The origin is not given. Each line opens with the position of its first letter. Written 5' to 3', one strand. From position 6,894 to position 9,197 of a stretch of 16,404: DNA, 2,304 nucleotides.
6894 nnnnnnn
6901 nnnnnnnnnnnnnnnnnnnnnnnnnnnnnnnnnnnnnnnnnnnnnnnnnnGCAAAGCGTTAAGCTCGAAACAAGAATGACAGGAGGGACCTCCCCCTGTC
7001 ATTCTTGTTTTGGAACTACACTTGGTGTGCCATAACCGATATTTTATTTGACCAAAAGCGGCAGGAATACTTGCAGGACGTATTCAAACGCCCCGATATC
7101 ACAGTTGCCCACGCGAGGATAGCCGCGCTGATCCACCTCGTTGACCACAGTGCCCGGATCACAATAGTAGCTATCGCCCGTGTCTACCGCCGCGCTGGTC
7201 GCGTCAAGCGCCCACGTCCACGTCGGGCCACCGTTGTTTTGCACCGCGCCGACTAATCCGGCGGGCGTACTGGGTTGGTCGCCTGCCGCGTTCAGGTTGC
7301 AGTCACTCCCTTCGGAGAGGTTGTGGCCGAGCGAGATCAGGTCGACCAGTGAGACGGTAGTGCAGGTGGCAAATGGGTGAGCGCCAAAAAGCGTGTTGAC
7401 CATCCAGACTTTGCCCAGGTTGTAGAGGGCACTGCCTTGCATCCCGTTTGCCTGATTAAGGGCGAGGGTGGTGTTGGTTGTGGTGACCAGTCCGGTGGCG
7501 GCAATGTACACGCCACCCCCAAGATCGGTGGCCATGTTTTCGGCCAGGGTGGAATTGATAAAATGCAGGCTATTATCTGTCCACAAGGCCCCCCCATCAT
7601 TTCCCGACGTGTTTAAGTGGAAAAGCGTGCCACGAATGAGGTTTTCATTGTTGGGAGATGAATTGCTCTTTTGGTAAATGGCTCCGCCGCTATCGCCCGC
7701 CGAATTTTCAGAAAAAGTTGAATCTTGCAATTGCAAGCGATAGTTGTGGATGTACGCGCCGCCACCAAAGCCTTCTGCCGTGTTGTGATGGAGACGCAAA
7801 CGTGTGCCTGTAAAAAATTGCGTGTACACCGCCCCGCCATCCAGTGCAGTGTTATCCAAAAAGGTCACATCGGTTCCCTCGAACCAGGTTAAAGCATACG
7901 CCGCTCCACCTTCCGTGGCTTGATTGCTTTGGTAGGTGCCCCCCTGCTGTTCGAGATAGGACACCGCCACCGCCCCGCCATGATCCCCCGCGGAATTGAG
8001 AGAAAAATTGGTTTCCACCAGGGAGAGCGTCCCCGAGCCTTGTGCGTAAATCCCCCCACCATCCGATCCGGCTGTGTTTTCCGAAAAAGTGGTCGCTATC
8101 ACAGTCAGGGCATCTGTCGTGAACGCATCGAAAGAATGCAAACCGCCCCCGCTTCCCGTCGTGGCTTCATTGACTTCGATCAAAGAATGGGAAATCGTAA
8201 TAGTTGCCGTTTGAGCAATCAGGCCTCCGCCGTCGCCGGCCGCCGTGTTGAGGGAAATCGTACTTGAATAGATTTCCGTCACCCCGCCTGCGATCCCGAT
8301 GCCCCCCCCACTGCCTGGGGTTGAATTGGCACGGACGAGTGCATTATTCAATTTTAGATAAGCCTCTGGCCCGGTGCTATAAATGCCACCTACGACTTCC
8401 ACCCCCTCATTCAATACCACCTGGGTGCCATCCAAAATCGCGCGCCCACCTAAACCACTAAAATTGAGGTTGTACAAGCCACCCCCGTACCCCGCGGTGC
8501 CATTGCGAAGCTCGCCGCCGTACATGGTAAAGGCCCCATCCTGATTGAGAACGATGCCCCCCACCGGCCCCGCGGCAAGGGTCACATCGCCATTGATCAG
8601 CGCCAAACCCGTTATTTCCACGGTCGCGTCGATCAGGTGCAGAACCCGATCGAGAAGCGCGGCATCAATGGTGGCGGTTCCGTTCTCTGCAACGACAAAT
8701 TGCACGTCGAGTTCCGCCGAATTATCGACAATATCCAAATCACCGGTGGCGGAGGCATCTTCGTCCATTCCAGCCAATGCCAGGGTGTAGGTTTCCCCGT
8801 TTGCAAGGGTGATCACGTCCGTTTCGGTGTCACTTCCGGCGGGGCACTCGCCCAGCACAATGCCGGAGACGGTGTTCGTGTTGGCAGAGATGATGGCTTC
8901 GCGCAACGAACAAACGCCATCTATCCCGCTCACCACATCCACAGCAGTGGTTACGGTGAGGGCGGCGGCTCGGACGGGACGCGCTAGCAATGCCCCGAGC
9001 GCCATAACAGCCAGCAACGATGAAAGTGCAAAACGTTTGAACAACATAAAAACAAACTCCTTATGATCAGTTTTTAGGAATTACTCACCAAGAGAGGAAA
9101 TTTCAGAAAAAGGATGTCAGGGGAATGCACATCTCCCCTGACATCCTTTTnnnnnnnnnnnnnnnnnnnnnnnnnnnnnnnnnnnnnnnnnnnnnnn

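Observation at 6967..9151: Two sequence-related perfect palindromic hairpins (REP-like terminator family) bracketing the beta-helix protein gene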

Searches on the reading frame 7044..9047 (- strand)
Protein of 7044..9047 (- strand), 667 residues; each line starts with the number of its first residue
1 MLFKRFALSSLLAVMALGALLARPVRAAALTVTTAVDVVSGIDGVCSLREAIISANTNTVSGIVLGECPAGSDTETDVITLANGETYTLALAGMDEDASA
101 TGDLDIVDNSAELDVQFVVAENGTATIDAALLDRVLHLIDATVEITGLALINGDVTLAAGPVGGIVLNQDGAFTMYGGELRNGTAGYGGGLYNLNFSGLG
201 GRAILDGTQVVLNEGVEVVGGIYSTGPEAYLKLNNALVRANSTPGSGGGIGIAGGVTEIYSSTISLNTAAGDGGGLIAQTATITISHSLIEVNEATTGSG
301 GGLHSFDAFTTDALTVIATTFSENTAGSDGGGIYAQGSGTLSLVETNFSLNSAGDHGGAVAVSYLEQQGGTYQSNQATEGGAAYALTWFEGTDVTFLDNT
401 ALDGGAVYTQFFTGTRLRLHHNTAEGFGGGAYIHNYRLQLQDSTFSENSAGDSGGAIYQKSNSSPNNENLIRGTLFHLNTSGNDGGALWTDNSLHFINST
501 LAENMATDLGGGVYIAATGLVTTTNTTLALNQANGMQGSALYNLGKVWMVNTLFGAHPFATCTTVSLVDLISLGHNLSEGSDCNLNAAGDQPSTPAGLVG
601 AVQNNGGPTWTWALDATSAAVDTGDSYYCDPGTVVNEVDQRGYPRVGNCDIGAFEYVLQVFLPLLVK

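Call 8: search_protein_families(library=pfam, proteins=[window:7044-9047:-], max_evalue=0.01)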
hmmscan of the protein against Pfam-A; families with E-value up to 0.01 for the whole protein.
window:7044-9047:- (667 aa): 1 family
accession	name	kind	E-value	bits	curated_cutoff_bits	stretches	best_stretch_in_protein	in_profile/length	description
PF02415.23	Chlam_PMP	-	4.4e-16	57.7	20.6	2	319-336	2-19/19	Chlamydia polymorphic membrane protein (Chlamydia_PMP) repeat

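Call 11: find_encoding_contigs(protein=window:7044-9047:-, flank=10000, max_places=6)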
Protein window:7044-9047:- (667 aa): 2 contigs read that carry it; 2 places shown.
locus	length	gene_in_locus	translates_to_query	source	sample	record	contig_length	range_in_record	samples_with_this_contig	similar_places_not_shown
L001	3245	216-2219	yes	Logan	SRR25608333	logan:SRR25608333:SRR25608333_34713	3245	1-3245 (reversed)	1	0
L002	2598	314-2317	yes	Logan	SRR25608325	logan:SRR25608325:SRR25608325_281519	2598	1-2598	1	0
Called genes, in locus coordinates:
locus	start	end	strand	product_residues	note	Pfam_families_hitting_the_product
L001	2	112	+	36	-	?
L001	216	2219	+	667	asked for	PF02415:Chlam_PMP (faint)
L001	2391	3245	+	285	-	?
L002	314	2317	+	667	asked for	PF02415:Chlam_PMP (faint)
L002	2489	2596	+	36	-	?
